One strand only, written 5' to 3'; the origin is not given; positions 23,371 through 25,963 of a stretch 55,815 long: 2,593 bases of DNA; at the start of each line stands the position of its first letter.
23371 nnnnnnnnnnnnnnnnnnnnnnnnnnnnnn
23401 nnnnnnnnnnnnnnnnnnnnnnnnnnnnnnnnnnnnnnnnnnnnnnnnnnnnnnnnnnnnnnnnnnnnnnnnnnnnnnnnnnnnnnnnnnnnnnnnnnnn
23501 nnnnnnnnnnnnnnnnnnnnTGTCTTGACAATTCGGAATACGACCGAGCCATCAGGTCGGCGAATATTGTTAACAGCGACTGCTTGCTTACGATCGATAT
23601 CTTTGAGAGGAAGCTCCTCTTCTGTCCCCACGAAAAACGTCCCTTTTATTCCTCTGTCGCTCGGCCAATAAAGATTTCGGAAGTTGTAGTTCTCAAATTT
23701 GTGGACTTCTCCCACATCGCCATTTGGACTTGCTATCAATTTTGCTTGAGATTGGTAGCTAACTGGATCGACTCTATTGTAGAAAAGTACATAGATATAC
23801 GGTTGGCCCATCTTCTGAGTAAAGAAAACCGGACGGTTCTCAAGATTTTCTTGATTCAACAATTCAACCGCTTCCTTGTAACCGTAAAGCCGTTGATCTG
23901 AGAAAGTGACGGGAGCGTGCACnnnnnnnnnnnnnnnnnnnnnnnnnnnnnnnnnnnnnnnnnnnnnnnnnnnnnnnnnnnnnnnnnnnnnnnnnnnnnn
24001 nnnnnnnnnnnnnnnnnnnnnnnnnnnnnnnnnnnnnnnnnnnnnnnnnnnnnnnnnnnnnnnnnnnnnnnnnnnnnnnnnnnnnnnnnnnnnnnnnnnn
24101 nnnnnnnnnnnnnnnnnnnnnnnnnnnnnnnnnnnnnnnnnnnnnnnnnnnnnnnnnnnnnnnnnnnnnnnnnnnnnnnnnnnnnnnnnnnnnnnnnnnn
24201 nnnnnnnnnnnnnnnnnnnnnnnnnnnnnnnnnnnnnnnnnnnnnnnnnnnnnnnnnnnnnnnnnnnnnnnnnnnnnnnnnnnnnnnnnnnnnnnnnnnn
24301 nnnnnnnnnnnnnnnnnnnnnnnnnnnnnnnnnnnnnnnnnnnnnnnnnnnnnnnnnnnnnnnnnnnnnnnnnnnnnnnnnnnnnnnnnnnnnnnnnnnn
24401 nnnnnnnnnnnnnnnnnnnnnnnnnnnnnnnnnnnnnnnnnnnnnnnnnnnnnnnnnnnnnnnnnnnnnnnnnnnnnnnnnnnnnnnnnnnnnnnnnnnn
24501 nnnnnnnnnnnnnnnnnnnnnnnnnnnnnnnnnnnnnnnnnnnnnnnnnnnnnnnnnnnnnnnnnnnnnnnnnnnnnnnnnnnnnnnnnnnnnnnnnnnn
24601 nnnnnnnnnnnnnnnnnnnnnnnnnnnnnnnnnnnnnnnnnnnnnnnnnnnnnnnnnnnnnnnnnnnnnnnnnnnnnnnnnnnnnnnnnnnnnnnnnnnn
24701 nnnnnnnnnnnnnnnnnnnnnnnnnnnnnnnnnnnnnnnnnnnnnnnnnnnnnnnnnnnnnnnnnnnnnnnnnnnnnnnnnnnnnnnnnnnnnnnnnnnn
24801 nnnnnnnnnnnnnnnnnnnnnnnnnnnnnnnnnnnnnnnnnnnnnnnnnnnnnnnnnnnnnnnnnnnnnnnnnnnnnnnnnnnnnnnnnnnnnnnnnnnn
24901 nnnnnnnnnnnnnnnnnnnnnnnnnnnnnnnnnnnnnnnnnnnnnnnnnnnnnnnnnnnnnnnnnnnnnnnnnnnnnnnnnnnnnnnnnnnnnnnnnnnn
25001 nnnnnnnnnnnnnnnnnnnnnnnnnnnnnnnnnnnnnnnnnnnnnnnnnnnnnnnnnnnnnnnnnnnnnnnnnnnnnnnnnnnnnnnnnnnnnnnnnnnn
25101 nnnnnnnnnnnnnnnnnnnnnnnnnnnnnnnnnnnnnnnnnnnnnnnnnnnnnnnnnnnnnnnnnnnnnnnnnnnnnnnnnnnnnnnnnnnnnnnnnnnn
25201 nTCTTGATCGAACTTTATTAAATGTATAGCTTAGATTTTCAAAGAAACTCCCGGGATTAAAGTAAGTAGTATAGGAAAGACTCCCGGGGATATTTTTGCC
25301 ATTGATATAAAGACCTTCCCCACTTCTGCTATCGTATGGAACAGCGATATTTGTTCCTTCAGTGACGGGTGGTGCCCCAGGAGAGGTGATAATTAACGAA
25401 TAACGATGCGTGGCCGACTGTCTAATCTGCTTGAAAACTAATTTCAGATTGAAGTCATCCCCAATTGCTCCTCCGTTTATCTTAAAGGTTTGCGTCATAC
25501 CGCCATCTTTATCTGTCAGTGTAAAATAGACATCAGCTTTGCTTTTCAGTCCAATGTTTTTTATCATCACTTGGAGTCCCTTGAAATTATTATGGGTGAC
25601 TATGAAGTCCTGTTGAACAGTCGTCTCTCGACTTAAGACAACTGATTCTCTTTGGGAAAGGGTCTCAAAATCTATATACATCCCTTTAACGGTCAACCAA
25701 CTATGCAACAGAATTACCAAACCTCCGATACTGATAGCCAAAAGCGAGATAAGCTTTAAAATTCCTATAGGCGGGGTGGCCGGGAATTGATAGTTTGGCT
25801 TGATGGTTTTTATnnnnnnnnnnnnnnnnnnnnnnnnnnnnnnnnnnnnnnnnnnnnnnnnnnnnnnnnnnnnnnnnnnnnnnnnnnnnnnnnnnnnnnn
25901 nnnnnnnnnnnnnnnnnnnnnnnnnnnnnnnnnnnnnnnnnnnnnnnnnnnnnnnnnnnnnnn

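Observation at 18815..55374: The enzyme repertoire mirrors actinobacterial lipomannan/LAM and protein O-mannosylation logic rather than classic Wzx/Wzy polysaccharide loci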

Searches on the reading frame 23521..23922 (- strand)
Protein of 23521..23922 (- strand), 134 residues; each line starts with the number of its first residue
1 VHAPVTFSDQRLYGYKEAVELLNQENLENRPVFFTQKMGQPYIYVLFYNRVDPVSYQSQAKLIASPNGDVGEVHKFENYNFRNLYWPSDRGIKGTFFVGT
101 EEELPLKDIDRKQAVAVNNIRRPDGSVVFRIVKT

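Call 88: search_protein_families(library=pfam, proteins=[window:23521-23922:-], max_evalue=1)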
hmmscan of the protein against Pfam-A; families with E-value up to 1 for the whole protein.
window:23521-23922:- (134 aa): 0 families

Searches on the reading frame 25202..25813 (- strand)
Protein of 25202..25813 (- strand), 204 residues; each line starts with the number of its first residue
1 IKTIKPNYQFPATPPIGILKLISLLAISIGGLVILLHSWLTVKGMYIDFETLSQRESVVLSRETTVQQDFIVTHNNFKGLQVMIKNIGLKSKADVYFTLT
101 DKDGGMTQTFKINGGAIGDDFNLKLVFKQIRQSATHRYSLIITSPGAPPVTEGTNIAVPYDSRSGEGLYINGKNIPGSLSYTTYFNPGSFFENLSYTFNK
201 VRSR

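Call 88: search_protein_families(library=pfam, proteins=[window:25202-25813:-], max_evalue=1)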
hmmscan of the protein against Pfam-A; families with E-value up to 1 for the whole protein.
window:25202-25813:- (204 aa): 0 families
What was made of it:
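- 25196..26995 (-): GT-C, family D, with an extra 200-aa C-terminal region. The C-terminus has no Pfam hit (call 88).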
